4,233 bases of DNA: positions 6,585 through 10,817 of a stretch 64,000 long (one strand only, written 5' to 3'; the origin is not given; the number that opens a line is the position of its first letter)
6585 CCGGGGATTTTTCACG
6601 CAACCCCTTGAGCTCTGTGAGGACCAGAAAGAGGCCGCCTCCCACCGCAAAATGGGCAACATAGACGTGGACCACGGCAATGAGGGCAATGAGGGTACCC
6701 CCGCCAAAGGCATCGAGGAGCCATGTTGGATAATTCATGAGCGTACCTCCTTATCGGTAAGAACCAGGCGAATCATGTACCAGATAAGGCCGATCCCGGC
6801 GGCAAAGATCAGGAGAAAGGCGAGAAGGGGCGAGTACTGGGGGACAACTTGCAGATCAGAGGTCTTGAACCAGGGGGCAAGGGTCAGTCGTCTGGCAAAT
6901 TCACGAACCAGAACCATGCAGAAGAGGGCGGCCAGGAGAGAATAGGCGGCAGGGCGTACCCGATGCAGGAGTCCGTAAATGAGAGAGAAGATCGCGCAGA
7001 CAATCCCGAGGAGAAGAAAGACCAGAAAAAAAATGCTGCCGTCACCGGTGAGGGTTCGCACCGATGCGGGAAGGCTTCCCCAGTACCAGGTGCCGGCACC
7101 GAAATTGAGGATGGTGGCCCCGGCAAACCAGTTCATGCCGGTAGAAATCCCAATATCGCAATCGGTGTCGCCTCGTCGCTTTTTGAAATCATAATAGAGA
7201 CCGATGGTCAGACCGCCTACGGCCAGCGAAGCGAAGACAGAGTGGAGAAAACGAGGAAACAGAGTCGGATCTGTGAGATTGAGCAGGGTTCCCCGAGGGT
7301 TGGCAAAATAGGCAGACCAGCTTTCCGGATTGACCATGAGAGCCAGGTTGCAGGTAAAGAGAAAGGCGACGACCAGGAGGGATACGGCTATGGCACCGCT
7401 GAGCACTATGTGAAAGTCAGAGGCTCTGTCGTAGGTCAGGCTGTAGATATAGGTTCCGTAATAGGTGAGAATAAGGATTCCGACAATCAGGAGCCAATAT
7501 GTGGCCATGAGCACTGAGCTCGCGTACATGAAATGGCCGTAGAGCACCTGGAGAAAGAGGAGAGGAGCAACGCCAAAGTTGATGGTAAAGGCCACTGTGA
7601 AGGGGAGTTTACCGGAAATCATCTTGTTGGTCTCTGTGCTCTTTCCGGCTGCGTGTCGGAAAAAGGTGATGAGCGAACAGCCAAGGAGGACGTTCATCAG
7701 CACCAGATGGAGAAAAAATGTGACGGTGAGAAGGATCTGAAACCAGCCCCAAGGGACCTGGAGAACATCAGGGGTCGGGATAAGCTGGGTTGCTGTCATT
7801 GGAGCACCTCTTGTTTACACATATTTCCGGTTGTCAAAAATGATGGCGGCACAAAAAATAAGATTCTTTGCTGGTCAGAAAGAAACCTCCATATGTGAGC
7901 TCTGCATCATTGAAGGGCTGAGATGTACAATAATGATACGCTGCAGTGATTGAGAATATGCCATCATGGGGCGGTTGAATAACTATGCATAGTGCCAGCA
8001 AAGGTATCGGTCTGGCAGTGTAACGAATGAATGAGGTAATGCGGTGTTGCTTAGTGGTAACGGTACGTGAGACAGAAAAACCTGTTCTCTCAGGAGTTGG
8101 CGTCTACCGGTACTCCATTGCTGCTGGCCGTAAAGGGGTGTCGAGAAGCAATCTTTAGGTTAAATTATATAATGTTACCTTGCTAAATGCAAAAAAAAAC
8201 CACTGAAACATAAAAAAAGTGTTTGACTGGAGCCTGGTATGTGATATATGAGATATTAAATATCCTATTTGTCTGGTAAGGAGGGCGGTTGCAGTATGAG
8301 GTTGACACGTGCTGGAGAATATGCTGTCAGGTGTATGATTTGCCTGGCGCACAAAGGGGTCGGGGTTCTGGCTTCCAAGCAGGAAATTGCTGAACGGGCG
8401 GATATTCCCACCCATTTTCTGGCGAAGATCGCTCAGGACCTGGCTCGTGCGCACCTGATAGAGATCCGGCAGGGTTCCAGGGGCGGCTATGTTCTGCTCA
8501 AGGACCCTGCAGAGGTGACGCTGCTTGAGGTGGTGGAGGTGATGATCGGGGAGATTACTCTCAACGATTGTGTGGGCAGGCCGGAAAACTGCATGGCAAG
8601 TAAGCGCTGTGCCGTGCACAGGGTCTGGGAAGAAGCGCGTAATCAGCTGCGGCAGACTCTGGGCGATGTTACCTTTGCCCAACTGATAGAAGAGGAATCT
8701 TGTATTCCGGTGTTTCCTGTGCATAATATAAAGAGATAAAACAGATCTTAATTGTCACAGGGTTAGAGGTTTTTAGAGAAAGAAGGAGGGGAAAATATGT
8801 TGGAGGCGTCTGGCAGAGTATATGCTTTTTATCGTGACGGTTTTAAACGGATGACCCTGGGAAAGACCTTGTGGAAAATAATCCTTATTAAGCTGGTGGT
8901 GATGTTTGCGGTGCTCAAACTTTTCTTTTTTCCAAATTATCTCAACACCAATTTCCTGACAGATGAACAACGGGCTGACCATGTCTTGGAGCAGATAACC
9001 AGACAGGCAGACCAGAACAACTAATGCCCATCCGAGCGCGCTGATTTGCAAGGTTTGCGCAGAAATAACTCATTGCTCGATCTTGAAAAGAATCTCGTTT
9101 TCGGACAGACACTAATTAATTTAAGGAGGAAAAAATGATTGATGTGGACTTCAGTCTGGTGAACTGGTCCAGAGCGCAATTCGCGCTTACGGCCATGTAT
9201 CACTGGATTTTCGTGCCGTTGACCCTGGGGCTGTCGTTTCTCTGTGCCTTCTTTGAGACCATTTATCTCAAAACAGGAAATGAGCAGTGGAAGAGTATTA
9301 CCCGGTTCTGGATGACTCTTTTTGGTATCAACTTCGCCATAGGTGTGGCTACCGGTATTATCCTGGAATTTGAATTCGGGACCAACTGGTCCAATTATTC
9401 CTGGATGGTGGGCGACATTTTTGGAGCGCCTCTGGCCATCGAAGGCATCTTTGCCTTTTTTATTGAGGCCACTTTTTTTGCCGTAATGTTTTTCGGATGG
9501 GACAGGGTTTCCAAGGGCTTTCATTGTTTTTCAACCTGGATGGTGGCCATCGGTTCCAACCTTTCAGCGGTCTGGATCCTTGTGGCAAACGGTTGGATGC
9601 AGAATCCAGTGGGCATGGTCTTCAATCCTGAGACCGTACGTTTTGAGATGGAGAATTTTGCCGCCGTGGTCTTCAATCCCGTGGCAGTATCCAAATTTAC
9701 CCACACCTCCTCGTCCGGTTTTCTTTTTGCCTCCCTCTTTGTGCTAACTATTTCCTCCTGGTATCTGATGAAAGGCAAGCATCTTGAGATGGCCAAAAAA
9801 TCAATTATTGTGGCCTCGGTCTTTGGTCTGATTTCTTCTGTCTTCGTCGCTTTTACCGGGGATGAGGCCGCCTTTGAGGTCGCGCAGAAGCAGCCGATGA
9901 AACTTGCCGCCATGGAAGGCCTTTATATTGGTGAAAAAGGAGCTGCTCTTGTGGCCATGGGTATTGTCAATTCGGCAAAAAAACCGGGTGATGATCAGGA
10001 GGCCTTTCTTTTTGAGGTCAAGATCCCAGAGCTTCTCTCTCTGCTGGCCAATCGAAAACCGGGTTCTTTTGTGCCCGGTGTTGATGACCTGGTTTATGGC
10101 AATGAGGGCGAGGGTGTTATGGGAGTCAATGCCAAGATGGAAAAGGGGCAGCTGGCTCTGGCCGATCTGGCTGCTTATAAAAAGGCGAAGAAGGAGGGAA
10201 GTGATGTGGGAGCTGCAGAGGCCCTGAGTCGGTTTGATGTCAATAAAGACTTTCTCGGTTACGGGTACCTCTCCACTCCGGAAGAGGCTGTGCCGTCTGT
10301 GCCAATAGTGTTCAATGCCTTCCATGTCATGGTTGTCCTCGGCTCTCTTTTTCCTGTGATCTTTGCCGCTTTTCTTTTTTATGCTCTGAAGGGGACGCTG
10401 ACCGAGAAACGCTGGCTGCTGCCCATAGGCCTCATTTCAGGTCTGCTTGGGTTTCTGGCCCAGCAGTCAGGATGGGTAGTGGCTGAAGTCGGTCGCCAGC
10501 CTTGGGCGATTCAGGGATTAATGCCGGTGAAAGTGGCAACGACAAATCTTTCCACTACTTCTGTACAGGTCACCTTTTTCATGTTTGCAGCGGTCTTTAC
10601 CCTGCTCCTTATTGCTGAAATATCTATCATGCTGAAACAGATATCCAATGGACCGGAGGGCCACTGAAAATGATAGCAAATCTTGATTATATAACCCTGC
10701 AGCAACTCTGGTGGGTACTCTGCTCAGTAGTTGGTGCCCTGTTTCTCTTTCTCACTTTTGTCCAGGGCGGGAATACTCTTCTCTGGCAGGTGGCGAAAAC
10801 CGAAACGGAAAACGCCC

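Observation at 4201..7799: Two-subunit polytopic membrane module with a fused class-I c + seven-haem periplasmic tail, possibly an uncharacterised cytochrome-bd-superfamily relative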

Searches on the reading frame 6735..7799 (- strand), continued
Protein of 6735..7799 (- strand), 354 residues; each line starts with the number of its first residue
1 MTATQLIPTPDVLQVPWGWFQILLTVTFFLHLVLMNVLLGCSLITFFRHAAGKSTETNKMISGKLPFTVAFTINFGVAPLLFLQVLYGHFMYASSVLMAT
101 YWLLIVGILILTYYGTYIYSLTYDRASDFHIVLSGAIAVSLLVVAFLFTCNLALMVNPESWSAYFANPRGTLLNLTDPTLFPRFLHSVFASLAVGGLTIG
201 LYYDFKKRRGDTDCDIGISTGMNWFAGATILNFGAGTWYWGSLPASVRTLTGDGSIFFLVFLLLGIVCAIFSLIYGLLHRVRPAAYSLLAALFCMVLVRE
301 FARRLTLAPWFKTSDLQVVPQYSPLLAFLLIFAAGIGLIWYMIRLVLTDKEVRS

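Call 89: find_homologous_proteins(query=L086:955-2319:+, max_evalue=0.00001)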
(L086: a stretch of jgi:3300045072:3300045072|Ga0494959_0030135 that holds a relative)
Query L086:955-2319:+ (454 aa): 5433 proteins with E <= 0.00001 among 8000 candidates; the best 120 are listed.
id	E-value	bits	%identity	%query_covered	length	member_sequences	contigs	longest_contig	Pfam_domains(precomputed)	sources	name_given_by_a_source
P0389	1.6e-293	992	95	100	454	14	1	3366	PF13442.12,PF01654.23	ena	-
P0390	7.0e-288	973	94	100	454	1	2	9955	PF13442.12,PF01654.23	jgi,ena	-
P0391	1.9e-276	936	91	100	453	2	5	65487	PF13442.12,PF01654.23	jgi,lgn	jgi:cytochrome bd-type quinol oxidase subunit 1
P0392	9.4e-276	933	89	100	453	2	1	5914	PF13442.12,PF01654.23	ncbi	-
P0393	7.9e-274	927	89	100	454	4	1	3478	PF13442.12,PF01654.23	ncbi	-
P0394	1.8e-272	922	88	100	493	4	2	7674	PF13442.12,PF01654.23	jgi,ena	-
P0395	1.4e-260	883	88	97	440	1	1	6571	PF13442.12,PF01654.23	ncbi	-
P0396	5.5e-206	703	71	94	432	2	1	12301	PF13442.12,PF01654.23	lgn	-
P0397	2.7e-205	701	70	96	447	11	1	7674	PF13442.12,PF01654.23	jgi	-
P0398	3.0e-199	681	65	97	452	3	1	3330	PF13442.12,PF01654.23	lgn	-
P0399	1.9e-198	678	65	99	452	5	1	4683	PF13442.12,PF01654.23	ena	-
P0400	3.9e-197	674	64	100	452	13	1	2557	PF13442.12,PF01654.23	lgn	-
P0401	9.8e-196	669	64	98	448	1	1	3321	PF13442.12,PF01654.23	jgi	-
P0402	1.5e-195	669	64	98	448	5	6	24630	PF13442.12,PF01654.23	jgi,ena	-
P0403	2.9e-195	668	64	98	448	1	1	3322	PF13442.12,PF01654.23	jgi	-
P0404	4.1e-195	667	64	99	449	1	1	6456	PF13442.12,PF01654.23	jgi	jgi:cytochrome bd-type quinol oxidase subunit 1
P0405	5.3e-195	667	65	95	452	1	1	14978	PF13442.12,PF01654.23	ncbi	-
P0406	1.6e-194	665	63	98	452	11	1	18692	PF13442.12,PF01654.23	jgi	jgi:cytochrome bd-type quinol oxidase subunit 1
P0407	2.7e-194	665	64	98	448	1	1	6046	PF13442.12,PF01654.23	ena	-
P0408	3.0e-194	665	64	98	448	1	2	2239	PF13442.12,PF01654.23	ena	-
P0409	4.4e-194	664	64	98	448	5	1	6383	PF13442.12,PF01654.23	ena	-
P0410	5.3e-194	664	64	99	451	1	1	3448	PF13442.12,PF01654.23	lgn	-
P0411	1.2e-193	663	65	95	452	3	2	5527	PF13442.12,PF01654.23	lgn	-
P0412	2.3e-193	662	64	98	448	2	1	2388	PF13442.12,PF01654.23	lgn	-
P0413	2.6e-193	661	64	99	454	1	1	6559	PF13442.12,PF01654.23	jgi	jgi:hypothetical protein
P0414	2.7e-193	661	63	98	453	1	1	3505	PF13442.12,PF01654.23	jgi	jgi:hypothetical protein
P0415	4.4e-193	661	70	92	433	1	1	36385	PF13442.12,PF01654.23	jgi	jgi:cytochrome bd-type quinol oxidase subunit 1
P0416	6.3e-193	660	65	94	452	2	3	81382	PF13442.12,PF01654.23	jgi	-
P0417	6.5e-193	660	63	98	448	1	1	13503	PF13442.12,PF01654.23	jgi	jgi:cytochrome bd-type quinol oxidase subunit 1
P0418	6.6e-193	660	65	95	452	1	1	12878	PF13442.12,PF01654.23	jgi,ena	-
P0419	8.1e-193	660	65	95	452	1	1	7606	PF13442.12,PF01654.23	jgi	jgi:hypothetical protein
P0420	1.0e-192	659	64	98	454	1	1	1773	PF13442.12,PF01654.23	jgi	-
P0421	1.5e-192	659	64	100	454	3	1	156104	PF13442.12,PF01654.23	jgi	jgi:cytochrome bd-type quinol oxidase subunit 1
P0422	1.6e-192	659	65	98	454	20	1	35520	PF13442.12,PF01654.23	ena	-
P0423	1.6e-192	659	64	98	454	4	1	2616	PF13442.12,PF01654.23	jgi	-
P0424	1.8e-192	659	62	100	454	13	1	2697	PF13442.12,PF01654.23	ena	-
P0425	2.7e-192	658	64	94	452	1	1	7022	PF13442.12,PF01654.23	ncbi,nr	ncbi:MAG: cytochrome ubiquinol oxidase subunit I [Acidobacteria bacterium]|nr:cytochrome ubiquinol o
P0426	3.7e-192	658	66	95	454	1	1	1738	PF13442.12,PF01654.23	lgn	-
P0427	7.3e-192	657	65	95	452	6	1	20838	PF13442.12,PF01654.23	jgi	jgi:cytochrome bd-type quinol oxidase subunit 1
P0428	7.7e-192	657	64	98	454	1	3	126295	PF13442.12,PF01654.23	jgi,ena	jgi:cytochrome bd-type quinol oxidase subunit 1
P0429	8.0e-192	657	66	93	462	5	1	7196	PF13442.12,PF01654.23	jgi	jgi:cytochrome bd-type quinol oxidase subunit 1/mono/diheme cytochrome c family protein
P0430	8.0e-192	657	65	95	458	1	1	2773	PF13442.12,PF01654.23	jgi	jgi:cytochrome bd-type quinol oxidase subunit 1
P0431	8.2e-192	656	63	97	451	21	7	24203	PF13442.12,PF01654.23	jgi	jgi:cytochrome bd-type quinol oxidase subunit 1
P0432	9.1e-192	656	65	94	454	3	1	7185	PF13442.12,PF01654.23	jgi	jgi:mono/diheme cytochrome c family protein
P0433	9.3e-192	656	63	99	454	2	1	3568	PF13442.12,PF01654.23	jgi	-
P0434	1.3e-191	656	63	99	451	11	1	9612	PF13442.12,PF01654.23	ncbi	-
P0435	1.4e-191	656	62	99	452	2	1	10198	PF13442.12,PF01654.23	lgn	-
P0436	1.6e-191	656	64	99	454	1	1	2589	PF13442.12,PF01654.23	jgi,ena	-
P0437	1.8e-191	655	65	97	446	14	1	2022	PF13442.12,PF01654.23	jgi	jgi:mono/diheme cytochrome c family protein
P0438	2.3e-191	655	64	95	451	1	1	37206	PF13442.12,PF01654.23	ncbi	-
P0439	2.4e-191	655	63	98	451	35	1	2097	PF13442.12,PF01654.23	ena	-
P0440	2.8e-191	655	64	95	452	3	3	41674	PF13442.12,PF01654.23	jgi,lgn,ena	jgi:cytochrome bd-type quinol oxidase subunit 1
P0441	4.8e-191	654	66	94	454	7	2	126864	PF13442.12,PF01654.23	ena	-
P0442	4.8e-191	654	63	100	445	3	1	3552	PF13442.12,PF01654.23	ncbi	-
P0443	5.4e-191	654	63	97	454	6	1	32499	PF13442.12,PF01654.23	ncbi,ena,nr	ncbi:MAG: cytochrome c [Acidobacteriia bacterium]|nr:cytochrome c [Terriglobia bacterium]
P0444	1.0e-190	653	66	94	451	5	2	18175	PF13442.12,PF01654.23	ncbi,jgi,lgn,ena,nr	ncbi:MAG TPA: cytochrome ubiquinol oxidase subunit I [Terriglobia bacterium]|jgi:cytochrome bd-type 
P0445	3.3e-190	651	63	97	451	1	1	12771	PF13442.12,PF01654.23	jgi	jgi:cytochrome bd-type quinol oxidase subunit 1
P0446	3.8e-190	651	63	97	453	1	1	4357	PF13442.12,PF01654.23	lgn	-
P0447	3.9e-190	651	64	96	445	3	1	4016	PF13442.12,PF01654.23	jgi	jgi:mono/diheme cytochrome c family protein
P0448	4.2e-190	651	64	91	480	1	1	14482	PF13442.12,PF01654.23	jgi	-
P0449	4.5e-190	651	63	98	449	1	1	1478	PF13442.12,PF01654.23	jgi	jgi:cytochrome bd-type quinol oxidase subunit 1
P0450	4.8e-190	651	63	97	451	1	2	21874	PF13442.12,PF01654.23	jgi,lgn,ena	-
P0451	5.0e-190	651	64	96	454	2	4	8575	PF13442.12,PF01654.23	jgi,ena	jgi:hypothetical protein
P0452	5.2e-190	651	62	98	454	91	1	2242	PF13442.12,PF01654.23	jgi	-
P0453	7.2e-190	650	64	96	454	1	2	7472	PF13442.12,PF01654.23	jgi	jgi:cytochrome bd-type quinol oxidase subunit 1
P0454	9.0e-190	650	62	100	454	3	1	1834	PF13442.12,PF01654.23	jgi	-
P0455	1.0e-189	650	63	98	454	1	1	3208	PF13442.12,PF01654.23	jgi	jgi:mono/diheme cytochrome c family protein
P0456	1.2e-189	649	67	94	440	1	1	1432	PF13442.12,PF01654.23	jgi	-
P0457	1.3e-189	649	63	98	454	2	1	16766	PF13442.12,PF01654.23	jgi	jgi:cytochrome bd-type quinol oxidase subunit 1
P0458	1.6e-189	649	63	98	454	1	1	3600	PF13442.12,PF01654.23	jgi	jgi:cytochrome bd-type quinol oxidase subunit 1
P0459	1.6e-189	649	63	99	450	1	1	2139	PF13442.12,PF01654.23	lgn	-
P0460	2.0e-189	649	63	99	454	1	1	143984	PF13442.12,PF01654.23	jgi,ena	jgi:cytochrome bd-type quinol oxidase subunit 1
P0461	2.0e-189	649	64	98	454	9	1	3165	PF13442.12,PF01654.23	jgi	-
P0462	2.2e-189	648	64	95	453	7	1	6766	PF13442.12,PF01654.23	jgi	-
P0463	2.5e-189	648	63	93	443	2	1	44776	PF13442.12,PF01654.23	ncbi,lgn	-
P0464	2.6e-189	648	62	100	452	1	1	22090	PF13442.12,PF01654.23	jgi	jgi:cytochrome bd-type quinol oxidase subunit 1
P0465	3.5e-189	648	65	95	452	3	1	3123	PF13442.12,PF01654.23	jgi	-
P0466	5.2e-189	647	63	96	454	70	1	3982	PF13442.12,PF01654.23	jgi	-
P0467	6.4e-189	647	63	93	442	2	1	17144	PF13442.12,PF01654.23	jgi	jgi:cytochrome bd-type quinol oxidase subunit 1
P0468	7.8e-189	647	64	98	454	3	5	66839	PF13442.12,PF01654.23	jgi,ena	jgi:hypothetical protein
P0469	1.1e-188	646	64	98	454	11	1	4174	PF13442.12,PF01654.23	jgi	-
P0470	1.4e-188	646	64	94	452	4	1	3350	PF13442.12,PF01654.23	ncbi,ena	ncbi:MAG: cytochrome ubiquinol oxidase subunit I [Bacteroidota bacterium]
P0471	1.5e-188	646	63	98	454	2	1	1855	PF13442.12,PF01654.23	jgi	-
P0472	1.7e-188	646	67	91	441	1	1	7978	PF13442.12,PF01654.23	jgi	jgi:cytochrome bd-type quinol oxidase subunit 1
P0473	3.4e-188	645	64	96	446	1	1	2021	PF13442.12,PF01654.23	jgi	jgi:mono/diheme cytochrome c family protein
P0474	4.2e-188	644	63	99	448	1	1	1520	PF13442.12,PF01654.23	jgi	jgi:cytochrome bd-type quinol oxidase subunit 1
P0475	4.5e-188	644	57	98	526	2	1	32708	PF13442.12,PF00034.27,PF01654.23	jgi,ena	-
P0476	4.6e-188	644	64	97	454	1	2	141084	PF13442.12,PF01654.23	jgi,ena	jgi:mono/diheme cytochrome c family protein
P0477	5.0e-188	644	63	97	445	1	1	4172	PF13442.12,PF01654.23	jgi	jgi:hypothetical protein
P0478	7.2e-188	644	65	94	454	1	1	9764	PF13442.12,PF01654.23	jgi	jgi:mono/diheme cytochrome c family protein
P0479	8.3e-188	643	61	98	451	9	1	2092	PF13442.12,PF01654.23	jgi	-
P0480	9.8e-188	643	63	100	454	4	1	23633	PF13442.12,PF01654.23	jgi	-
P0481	1.1e-187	643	64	94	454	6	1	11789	PF13442.12,PF01654.23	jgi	-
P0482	1.5e-187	642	64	96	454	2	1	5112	PF13442.12,PF01654.23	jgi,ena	jgi:cbb3-type cytochrome c oxidase subunit III/bd-type cytochrome oxidase subunit I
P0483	1.7e-187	642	63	98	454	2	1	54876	PF13442.12,PF01654.23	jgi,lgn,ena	-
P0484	2.1e-187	642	60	100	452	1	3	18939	PF13442.12,PF01654.23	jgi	jgi:mono/diheme cytochrome c family protein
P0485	2.5e-187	642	63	97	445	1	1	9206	PF13442.12,PF01654.23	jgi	jgi:hypothetical protein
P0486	5.2e-187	641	64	95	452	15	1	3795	PF13442.12,PF01654.23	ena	-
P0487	6.0e-187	640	64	93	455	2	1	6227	PF13442.12,PF01654.23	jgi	jgi:mono/diheme cytochrome c family protein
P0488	6.9e-187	640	63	97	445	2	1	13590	PF13442.12,PF01654.23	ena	-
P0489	7.2e-187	640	62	98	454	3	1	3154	PF13442.12,PF01654.23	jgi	jgi:hypothetical protein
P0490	8.2e-187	640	62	98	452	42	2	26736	PF13442.12,PF01654.23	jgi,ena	jgi:cytochrome bd-type quinol oxidase subunit 1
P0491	8.3e-187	640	63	94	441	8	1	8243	PF13442.12,PF01654.23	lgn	-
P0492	8.9e-187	640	66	91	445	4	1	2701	PF13442.12,PF01654.23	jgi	-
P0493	1.1e-186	640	60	99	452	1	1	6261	PF13442.12,PF01654.23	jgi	jgi:hypothetical protein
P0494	1.3e-186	639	63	93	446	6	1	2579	PF13442.12,PF01654.23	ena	-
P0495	1.4e-186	639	61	100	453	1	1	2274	PF13442.12,PF01654.23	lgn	-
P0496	1.5e-186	639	62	98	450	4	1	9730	PF13442.12,PF01654.23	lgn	-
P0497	1.5e-186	639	64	94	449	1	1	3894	PF13442.12,PF01654.23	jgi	jgi:mono/diheme cytochrome c family protein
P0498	1.8e-186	639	62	98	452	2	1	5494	PF13442.12,PF01654.23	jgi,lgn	-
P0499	2.2e-186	639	63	94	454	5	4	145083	PF13442.12,PF01654.23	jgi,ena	jgi:mono/diheme cytochrome c family protein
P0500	2.6e-186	638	63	98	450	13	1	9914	PF13442.12,PF01654.23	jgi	jgi:cytochrome bd-type quinol oxidase subunit 1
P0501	3.2e-186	638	63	95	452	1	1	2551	PF13442.12,PF01654.23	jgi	jgi:mono/diheme cytochrome c family protein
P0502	3.2e-186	638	60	100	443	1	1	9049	PF13442.12,PF01654.23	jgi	jgi:mono/diheme cytochrome c family protein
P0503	3.3e-186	638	62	97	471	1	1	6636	PF13442.12,PF01654.23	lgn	-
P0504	3.9e-186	638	64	95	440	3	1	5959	PF13442.12,PF01654.23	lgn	-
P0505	3.9e-186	638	63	93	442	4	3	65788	PF13442.12,PF01654.23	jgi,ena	jgi:cytochrome bd-type quinol oxidase subunit 1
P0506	4.3e-186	638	63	90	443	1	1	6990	PF13442.12,PF01654.23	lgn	-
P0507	5.0e-186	637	62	98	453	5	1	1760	PF13442.12,PF01654.23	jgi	-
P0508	5.3e-186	637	63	90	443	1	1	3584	PF13442.12,PF01654.23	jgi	-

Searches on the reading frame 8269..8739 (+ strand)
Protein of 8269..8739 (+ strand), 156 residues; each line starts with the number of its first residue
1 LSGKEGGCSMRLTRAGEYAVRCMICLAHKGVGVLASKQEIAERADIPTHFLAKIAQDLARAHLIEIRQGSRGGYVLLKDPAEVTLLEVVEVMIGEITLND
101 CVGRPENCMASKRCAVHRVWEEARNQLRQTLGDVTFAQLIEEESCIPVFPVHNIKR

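Call 3: search_protein_families(library=pfam, proteins=[window:8269-8739:+], max_evalue=1)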
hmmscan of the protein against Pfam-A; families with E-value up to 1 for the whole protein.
window:8269-8739:+ (156 aa): 3 families
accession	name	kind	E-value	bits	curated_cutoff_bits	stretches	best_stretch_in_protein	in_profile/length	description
PF02082.26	Rrf2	-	8.1e-35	120.3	30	1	12-142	1-132/132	Iron-dependent Transcriptional regulator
PF13545.12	HTH_Crp_2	-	0.021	15.2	27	1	33-81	21-65/70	Crp-like helix-turn-helix domain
PF11638.13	DnaA_N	-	0.11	12.7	24.6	1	118-141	2-25/65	DnaA N-terminal domain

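Call 4: search_protein_families(library=ncbifam, proteins=[window:8269-8739:+], max_evalue=1)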
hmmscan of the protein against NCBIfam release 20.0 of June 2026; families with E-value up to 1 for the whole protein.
window:8269-8739:+ (156 aa): 10 families
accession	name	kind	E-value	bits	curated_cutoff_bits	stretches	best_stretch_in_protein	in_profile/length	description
TIGR00738.1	rrf2_super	superfamily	7.9e-33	113.2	73.3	1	10-140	1-131/132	Rrf2 family transcriptional regulator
TIGR02010.1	IscR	equivalog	1.7e-21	76.5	207.55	1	10-143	1-133/135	Fe-S cluster assembly transcriptional regulator IscR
TIGR02944.1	suf_reg_Xantho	equivalog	9e-21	74.6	110.65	1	10-139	2-130/130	SUF system Fe-S cluster assembly regulator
NF047409.1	Cys_reg_CymR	equivalog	6.9e-17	61.9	195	1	10-143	1-127/139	cysteine metabolism transcriptional regulator CymR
NF008886.0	PRK11920.1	equivalog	8.8e-17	61.2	193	1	10-145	1-136/153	iron-responsive transcriptional regulator RirA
NF008110.0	PRK10857.1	equivalog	1.1e-15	57.8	275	1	10-147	1-137/164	Fe-S cluster assembly transcriptional regulator IscR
NF008240.0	PRK11014.1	equivalog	8.4e-13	48.6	182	1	10-144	1-132/141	nitric oxide-sensing transcriptional repressor NsrR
NF041852.1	trans_reg_HypR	equivalog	0.0016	18.4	180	1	19-97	8-85/139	redox-sensitive transcriptional regulator HypR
NF003256.0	PRK04214.1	equivalog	0.0022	17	500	1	35-133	311-399/412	ribonuclease BN/unknown domain fusion protein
NF047392.1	TransRegTrmBHalo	equivalog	0.013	14.5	500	1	15-83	18-82/349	HTH-type sugar sensing transcriptional regulator TrmB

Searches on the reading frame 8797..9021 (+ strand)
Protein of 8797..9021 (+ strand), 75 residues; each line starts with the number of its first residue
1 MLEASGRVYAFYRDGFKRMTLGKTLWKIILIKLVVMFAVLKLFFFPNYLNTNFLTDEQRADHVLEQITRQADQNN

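Call 62: search_protein_families(library=pfam, proteins=[window:8797-9021:+], max_evalue=0.00001)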
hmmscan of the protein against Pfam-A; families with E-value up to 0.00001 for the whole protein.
window:8797-9021:+ (75 aa): 1 family
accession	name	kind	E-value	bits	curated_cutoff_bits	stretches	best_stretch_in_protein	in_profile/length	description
PF14899.11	DUF4492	-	7.6e-31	106.3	27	1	7-68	2-63/63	Domain of unknown function (DUF4492)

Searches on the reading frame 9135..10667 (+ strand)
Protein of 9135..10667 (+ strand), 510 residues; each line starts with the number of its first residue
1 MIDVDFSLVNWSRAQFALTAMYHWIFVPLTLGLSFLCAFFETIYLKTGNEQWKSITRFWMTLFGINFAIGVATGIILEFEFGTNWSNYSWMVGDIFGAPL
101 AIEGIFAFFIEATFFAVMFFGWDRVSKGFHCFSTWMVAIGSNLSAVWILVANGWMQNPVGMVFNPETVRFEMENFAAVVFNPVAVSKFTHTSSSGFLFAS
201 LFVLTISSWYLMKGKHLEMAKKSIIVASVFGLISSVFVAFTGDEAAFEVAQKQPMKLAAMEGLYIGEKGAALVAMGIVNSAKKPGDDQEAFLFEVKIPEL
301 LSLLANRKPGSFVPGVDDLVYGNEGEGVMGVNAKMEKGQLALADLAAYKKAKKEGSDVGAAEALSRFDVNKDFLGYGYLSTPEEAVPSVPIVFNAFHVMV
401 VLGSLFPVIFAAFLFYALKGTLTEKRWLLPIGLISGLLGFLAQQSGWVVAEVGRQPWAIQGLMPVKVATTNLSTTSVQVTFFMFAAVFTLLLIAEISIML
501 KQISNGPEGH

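Call 3: search_protein_families(library=pfam, proteins=[window:9135-10667:+], max_evalue=1)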
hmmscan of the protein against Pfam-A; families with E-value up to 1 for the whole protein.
window:9135-10667:+ (510 aa): 2 families
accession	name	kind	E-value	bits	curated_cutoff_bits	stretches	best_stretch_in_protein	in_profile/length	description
PF01654.22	Cyt_bd_oxida_I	-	1.8e-160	534.5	26.2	1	11-507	1-418/418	Cytochrome bd terminal oxidase subunit I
PF16083.10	Phage_holin_3_3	-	0.062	13.9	28.4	1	209-259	14-62/78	LydA holin phage, holin superfamily III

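Call 4: search_protein_families(library=ncbifam, proteins=[window:9135-10667:+], max_evalue=1)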
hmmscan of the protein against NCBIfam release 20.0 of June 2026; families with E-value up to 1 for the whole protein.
window:9135-10667:+ (510 aa): 2 families
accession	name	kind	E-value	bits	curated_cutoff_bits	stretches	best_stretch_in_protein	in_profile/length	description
NF011677.0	PRK15097.1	equivalog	3e-136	455.2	968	1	6-508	2-502/522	cytochrome ubiquinol oxidase subunit I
NF011609.0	PRK15035.1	equivalog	1.9e-131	439.5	1025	1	8-507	4-501/514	cytochrome bd-II oxidase subunit 1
